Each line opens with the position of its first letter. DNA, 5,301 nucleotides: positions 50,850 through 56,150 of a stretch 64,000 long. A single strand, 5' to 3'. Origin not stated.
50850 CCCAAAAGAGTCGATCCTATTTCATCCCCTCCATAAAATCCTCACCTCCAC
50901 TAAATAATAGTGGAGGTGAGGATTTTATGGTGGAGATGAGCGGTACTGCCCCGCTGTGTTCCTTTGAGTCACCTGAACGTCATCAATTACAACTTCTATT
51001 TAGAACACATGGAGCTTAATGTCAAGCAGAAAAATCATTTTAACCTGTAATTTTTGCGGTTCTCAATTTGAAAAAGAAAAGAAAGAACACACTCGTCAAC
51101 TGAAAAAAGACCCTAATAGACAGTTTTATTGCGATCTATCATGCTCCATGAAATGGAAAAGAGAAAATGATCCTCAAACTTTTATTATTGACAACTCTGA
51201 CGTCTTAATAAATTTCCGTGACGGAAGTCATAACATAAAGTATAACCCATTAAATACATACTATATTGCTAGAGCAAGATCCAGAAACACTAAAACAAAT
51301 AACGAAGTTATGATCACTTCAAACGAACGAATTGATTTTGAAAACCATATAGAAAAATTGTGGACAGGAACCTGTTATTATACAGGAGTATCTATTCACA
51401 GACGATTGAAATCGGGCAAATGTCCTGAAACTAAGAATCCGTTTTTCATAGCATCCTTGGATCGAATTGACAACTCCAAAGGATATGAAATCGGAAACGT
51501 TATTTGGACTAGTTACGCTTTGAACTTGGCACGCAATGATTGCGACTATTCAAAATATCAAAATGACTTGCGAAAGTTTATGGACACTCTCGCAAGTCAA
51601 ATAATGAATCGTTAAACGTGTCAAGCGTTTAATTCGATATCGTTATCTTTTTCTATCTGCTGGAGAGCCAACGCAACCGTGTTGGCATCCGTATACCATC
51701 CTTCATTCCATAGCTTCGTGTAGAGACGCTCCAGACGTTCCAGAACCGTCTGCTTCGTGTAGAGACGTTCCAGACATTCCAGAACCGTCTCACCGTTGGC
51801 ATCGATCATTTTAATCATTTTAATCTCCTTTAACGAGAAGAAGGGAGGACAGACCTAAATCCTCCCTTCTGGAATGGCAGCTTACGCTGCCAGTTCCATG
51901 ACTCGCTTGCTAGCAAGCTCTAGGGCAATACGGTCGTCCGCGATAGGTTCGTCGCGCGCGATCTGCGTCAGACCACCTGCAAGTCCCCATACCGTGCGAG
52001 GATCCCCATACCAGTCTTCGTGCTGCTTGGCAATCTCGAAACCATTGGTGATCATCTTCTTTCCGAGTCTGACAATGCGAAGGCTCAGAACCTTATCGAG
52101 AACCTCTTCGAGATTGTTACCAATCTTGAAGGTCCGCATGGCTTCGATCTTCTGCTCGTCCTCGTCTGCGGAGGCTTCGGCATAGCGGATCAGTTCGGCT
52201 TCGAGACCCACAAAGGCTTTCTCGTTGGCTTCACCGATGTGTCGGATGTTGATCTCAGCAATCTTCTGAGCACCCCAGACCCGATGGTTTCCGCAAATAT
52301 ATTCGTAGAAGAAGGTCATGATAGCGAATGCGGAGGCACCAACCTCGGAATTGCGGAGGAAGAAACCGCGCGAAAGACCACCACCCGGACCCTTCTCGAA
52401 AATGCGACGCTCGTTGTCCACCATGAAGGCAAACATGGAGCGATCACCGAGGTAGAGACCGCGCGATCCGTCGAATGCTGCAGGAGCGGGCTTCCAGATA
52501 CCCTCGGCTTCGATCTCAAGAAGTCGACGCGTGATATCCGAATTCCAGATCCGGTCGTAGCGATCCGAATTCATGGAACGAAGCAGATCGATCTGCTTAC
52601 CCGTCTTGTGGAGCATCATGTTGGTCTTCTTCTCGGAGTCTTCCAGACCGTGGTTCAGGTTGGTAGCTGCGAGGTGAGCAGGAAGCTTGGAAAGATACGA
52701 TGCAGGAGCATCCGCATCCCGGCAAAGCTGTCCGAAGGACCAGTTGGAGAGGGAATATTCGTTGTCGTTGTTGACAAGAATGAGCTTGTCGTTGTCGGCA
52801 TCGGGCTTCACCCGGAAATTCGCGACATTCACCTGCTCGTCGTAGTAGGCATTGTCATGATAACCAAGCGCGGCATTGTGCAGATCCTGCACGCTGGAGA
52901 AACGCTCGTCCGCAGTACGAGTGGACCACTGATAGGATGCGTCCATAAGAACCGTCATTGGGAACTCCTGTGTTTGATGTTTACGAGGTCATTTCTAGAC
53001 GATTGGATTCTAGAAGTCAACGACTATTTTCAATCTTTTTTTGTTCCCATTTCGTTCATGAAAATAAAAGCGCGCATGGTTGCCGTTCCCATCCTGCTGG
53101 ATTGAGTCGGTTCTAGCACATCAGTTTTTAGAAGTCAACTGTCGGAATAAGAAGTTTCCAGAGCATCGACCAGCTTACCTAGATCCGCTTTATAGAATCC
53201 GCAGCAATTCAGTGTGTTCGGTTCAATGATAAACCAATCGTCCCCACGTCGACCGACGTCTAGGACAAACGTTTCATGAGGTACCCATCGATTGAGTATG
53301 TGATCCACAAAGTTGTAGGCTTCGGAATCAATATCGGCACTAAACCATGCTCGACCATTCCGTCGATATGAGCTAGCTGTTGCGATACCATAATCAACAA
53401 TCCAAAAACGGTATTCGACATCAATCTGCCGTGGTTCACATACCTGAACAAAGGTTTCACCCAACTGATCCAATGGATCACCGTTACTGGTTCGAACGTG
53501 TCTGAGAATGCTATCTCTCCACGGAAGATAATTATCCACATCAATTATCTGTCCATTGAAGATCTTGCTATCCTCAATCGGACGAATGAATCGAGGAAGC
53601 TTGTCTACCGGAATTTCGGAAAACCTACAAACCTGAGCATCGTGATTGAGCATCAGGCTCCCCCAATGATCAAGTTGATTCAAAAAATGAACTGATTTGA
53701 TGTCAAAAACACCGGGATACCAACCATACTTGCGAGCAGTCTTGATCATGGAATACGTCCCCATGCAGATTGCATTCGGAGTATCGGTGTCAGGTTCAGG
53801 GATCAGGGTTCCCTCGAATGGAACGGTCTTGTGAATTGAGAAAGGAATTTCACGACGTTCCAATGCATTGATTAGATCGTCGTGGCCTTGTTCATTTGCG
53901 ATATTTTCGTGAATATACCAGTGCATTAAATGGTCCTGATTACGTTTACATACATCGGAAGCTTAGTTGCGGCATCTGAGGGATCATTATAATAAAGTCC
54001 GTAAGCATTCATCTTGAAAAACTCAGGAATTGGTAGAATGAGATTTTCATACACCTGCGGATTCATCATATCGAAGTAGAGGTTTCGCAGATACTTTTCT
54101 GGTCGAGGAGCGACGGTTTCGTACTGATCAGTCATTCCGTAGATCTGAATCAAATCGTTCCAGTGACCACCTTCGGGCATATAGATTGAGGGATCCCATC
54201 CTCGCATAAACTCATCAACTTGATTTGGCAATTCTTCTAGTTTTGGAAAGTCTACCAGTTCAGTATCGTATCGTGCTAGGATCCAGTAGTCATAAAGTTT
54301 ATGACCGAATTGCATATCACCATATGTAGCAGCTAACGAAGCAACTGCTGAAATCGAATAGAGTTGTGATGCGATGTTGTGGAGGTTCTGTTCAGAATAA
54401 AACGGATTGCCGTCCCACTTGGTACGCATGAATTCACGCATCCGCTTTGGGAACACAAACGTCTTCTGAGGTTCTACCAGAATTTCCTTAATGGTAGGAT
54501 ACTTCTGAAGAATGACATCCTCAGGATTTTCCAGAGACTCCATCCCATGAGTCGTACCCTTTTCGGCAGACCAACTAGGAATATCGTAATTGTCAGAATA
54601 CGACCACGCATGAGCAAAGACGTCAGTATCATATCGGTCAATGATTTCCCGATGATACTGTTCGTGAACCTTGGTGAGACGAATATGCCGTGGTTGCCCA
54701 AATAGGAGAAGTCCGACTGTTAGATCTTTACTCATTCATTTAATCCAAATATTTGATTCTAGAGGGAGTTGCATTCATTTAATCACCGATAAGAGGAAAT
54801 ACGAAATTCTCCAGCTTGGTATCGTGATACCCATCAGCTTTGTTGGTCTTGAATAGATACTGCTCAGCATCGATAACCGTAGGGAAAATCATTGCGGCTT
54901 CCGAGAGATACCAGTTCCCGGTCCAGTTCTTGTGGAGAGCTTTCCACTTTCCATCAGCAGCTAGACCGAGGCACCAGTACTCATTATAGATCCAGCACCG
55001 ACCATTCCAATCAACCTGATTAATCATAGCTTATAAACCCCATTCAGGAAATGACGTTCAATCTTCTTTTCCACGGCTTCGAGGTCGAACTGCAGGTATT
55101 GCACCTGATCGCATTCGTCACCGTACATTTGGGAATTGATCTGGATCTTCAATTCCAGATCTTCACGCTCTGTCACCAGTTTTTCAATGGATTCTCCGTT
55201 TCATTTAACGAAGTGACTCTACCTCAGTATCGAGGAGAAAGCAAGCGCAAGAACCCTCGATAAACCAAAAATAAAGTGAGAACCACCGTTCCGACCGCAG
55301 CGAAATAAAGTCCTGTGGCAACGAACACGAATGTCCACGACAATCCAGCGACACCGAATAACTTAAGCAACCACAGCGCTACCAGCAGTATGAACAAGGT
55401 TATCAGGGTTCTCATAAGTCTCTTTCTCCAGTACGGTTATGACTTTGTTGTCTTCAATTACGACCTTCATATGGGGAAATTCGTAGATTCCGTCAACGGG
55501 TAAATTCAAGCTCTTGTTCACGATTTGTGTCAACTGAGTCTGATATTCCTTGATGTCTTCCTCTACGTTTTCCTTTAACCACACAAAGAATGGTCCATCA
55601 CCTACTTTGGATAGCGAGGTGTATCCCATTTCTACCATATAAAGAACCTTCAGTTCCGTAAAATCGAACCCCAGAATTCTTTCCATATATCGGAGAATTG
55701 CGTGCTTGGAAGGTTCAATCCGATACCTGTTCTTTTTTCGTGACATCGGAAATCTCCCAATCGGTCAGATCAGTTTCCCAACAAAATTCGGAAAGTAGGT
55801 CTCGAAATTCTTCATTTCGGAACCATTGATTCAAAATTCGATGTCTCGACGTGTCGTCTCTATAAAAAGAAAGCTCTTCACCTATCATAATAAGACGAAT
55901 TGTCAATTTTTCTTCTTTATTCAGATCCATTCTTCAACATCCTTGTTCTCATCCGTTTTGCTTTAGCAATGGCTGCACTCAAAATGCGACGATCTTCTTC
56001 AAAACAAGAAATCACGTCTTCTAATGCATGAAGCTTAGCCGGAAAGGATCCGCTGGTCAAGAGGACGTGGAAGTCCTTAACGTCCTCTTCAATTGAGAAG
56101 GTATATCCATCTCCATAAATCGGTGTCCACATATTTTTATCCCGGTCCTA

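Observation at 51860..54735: GC-rich foreign island: DUF932-like, ATP-grasp-like and a 269-aa unknown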

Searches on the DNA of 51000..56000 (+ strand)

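Call 6: search_dna_similar(query=window:51000-56000:+, collection=phages, mode=near, max_rows=25)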
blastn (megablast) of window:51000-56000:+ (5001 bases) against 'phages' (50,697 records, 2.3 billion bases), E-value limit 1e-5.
No match.

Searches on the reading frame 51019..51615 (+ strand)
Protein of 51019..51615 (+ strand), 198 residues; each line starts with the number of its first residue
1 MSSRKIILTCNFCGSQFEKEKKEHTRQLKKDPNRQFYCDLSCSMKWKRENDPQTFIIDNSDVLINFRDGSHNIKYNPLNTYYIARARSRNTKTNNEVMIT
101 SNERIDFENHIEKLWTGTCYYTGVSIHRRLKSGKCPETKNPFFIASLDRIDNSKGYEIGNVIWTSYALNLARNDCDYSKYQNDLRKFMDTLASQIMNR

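Call 3: search_protein_families(library=pfam, proteins=[window:51019-51615:+], max_evalue=0.01)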
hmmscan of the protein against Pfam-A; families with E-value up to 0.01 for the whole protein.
window:51019-51615:+ (198 aa): 0 families

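Call 4: search_protein_families(library=phrogs, proteins=[window:51019-51615:+], max_evalue=0.001)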
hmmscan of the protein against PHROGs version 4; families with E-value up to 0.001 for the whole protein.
window:51019-51615:+ (198 aa): 8 families
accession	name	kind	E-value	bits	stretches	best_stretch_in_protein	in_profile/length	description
phrog_3322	-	DNA, RNA and nucleotide metabolism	2.9e-15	57.5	1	80-186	53-147/162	endonuclease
phrog_1035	-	DNA, RNA and nucleotide metabolism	2.3e-09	38.5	1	10-183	92-221/271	endonuclease VII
phrog_3118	-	DNA, RNA and nucleotide metabolism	2.7e-08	34.6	1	111-169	43-93/287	HNH endonuclease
phrog_1400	-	moron, auxiliary metabolic gene and host takeover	5.4e-06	27.4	1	145-188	59-102/251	Srd anti-sigma factor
phrog_1271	-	DNA, RNA and nucleotide metabolism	8.4e-05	23.1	1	4-134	209-279/361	HNH endonuclease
phrog_3377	-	DNA, RNA and nucleotide metabolism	0.00028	21.8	1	145-173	66-94/196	HNH endonuclease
phrog_8790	-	DNA, RNA and nucleotide metabolism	0.00063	20.8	1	133-167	69-97/241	restriction endonuclease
phrog_4592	-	moron, auxiliary metabolic gene and host takeover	0.00087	20.2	0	71-176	46-138/170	decoy of host sigma70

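Call 99: search_protein_families(library=padloc, proteins=[window:51019-51615:+], max_evalue=0.01)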
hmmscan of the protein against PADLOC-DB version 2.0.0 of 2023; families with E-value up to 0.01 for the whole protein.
window:51019-51615:+ (198 aa): 0 families

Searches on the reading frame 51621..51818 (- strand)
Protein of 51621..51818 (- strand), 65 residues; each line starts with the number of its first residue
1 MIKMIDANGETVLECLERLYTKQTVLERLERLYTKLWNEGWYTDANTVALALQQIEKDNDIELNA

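Call 3: search_protein_families(library=pfam, proteins=[window:51621-51818:-], max_evalue=0.01)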
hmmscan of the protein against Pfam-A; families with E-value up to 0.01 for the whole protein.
window:51621-51818:- (65 aa): 0 families

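Call 4: search_protein_families(library=phrogs, proteins=[window:51621-51818:-], max_evalue=0.001)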
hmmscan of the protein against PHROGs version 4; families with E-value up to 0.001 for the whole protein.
window:51621-51818:- (65 aa): 0 families

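Call 62: search_protein_families(library=ncbifam, proteins=[window:51621-51818:-], max_evalue=0.01)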
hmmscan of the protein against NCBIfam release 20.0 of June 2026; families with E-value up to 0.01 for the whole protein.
window:51621-51818:- (65 aa): 0 families

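Call 99: search_protein_families(library=padloc, proteins=[window:51621-51818:-], max_evalue=0.01)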
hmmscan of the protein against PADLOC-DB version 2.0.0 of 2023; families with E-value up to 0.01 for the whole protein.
window:51621-51818:- (65 aa): 1 family
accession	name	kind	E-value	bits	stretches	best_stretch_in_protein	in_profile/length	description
PDLC04441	PDC-M13C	-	0.0085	14.3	0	5-41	26-61/74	-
